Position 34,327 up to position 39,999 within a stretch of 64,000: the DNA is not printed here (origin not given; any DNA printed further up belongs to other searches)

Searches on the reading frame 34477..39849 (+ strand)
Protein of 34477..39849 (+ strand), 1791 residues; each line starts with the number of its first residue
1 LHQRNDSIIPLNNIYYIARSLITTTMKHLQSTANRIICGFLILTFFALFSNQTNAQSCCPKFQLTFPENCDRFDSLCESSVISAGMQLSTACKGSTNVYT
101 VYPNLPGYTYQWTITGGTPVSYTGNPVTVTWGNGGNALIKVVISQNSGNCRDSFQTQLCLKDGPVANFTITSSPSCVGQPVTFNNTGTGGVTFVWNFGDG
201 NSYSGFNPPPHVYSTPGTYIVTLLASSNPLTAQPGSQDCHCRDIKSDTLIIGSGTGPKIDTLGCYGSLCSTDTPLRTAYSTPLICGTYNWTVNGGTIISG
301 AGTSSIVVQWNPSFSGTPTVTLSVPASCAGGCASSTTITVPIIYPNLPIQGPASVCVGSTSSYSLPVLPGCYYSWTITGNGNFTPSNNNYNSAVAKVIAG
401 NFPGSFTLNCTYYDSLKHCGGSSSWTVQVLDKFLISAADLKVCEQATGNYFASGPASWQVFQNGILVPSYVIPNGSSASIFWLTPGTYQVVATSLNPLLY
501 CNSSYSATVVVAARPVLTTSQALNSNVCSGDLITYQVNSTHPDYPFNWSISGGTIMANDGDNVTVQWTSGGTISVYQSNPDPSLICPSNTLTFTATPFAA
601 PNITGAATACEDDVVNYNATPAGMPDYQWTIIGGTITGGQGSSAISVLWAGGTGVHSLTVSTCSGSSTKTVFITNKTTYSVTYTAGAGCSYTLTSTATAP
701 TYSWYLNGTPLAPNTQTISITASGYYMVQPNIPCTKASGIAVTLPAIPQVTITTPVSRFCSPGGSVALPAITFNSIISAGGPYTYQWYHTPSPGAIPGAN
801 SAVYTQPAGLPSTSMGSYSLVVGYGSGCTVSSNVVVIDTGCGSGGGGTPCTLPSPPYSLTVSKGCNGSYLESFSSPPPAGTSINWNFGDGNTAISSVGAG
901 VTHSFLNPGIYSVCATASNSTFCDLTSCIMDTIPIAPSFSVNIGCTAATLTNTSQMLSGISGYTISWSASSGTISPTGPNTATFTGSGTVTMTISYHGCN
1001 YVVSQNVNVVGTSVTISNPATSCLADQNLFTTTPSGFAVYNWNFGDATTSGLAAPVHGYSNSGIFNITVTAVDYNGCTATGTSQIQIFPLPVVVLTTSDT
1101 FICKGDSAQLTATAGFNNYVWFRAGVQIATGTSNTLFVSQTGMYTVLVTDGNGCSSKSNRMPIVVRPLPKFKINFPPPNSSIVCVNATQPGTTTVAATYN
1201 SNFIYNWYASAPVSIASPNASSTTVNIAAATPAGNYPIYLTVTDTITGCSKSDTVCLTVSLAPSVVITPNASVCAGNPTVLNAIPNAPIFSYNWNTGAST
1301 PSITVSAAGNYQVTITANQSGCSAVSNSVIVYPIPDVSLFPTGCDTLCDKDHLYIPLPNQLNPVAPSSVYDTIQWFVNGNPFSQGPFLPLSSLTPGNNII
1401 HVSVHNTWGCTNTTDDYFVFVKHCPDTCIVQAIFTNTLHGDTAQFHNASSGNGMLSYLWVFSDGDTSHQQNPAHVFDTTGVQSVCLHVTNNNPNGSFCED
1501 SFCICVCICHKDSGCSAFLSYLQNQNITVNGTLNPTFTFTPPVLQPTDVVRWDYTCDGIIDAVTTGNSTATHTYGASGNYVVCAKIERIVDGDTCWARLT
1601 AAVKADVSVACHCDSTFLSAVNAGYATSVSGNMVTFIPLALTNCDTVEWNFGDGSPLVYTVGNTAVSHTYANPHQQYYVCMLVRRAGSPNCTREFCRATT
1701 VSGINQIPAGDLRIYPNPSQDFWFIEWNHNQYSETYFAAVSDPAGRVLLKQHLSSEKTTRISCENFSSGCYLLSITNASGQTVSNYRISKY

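Call 20: search_protein_families(library=pfam, proteins=[window:34477-39849:+], max_evalue=0.001)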
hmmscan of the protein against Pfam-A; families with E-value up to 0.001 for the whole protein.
window:34477-39849:+ (1791 aa): 5 families
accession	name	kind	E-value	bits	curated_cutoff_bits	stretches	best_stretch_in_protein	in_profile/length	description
PF18911.6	PKD_4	-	7.3e-47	157.8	27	4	163-226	3-69/85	PKD domain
PF00801.26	PKD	-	1.8e-28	98.8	23.5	2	168-227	2-67/80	PKD domain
PF18962.6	Por_Secre_tail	-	2.2e-10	41.1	27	1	1714-1784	1-71/75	Secretion system C-terminal sorting domain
PF06832.18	BiPBP_C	-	2.8e-06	27.6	26.8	0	671-727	15-75/90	Penicillin-Binding Protein C-terminus Family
PF19081.6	Ig_7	-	8e-05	23.3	27.3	1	1095-1167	5-84/84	Ig-like domain CHU_C associated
